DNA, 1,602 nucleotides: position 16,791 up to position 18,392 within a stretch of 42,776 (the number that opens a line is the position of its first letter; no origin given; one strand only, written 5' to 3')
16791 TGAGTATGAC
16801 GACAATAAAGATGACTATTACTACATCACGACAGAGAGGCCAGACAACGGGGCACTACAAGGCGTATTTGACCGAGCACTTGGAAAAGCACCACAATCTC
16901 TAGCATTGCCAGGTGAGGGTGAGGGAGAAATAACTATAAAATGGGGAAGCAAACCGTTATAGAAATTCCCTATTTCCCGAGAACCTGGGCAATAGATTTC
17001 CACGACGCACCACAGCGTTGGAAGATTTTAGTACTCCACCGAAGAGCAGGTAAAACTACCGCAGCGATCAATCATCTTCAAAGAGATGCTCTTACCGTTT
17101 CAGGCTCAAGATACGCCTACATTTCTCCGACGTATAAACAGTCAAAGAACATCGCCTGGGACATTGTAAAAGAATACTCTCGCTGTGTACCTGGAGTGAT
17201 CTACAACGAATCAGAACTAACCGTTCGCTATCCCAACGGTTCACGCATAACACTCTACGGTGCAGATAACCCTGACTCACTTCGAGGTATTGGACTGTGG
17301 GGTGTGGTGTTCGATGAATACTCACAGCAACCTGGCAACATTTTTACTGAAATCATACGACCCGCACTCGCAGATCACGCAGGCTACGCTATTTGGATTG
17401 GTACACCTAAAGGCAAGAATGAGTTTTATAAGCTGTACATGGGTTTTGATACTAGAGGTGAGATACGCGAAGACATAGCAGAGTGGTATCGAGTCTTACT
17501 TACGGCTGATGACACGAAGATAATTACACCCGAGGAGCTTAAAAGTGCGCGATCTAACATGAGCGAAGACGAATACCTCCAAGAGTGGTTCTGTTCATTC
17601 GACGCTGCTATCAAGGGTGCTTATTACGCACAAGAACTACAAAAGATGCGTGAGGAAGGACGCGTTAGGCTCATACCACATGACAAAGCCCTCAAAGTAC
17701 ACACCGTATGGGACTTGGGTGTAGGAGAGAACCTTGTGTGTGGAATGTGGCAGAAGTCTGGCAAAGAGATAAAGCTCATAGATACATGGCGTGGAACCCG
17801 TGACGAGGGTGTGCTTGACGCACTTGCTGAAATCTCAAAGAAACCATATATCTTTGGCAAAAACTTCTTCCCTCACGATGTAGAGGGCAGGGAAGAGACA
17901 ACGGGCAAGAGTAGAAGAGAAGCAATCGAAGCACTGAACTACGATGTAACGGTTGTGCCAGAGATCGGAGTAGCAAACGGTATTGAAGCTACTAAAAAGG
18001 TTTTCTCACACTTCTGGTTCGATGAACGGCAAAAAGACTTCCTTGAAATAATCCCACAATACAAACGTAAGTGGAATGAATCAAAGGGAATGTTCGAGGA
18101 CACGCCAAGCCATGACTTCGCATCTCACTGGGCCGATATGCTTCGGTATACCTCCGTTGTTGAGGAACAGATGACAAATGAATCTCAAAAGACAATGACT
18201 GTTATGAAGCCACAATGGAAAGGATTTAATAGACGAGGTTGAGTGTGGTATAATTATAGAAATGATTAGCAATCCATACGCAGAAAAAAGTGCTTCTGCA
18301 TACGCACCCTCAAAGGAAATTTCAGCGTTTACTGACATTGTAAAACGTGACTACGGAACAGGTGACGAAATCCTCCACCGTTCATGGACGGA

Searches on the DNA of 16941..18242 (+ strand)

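Call 52: search_rna_families(sources=[L050, L053, L056, L059, L024, L049, L065], threshold=gathering)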
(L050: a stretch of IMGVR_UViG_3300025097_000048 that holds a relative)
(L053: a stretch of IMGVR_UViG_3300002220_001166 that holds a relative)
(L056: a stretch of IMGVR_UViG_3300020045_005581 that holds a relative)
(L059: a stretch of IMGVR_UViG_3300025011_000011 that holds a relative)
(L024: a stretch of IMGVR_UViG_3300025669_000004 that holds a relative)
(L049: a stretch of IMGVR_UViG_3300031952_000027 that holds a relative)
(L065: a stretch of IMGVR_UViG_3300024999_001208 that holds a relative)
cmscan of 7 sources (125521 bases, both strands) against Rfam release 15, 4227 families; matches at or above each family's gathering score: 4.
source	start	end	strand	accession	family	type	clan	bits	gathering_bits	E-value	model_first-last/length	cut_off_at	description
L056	9619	9690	+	RF00005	tRNA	Gene; tRNA;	CL00001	64.1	29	2.6e-11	1-71/71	no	tRNA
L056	9371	9442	+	RF00005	tRNA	Gene; tRNA;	CL00001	60.1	29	3.2e-10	1-71/71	no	tRNA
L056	9535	9605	+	RF00005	tRNA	Gene; tRNA;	CL00001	59.8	29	4e-10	1-71/71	no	tRNA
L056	9447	9518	+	RF00005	tRNA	Gene; tRNA;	CL00001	53.3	29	2.3e-08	1-71/71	no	tRNA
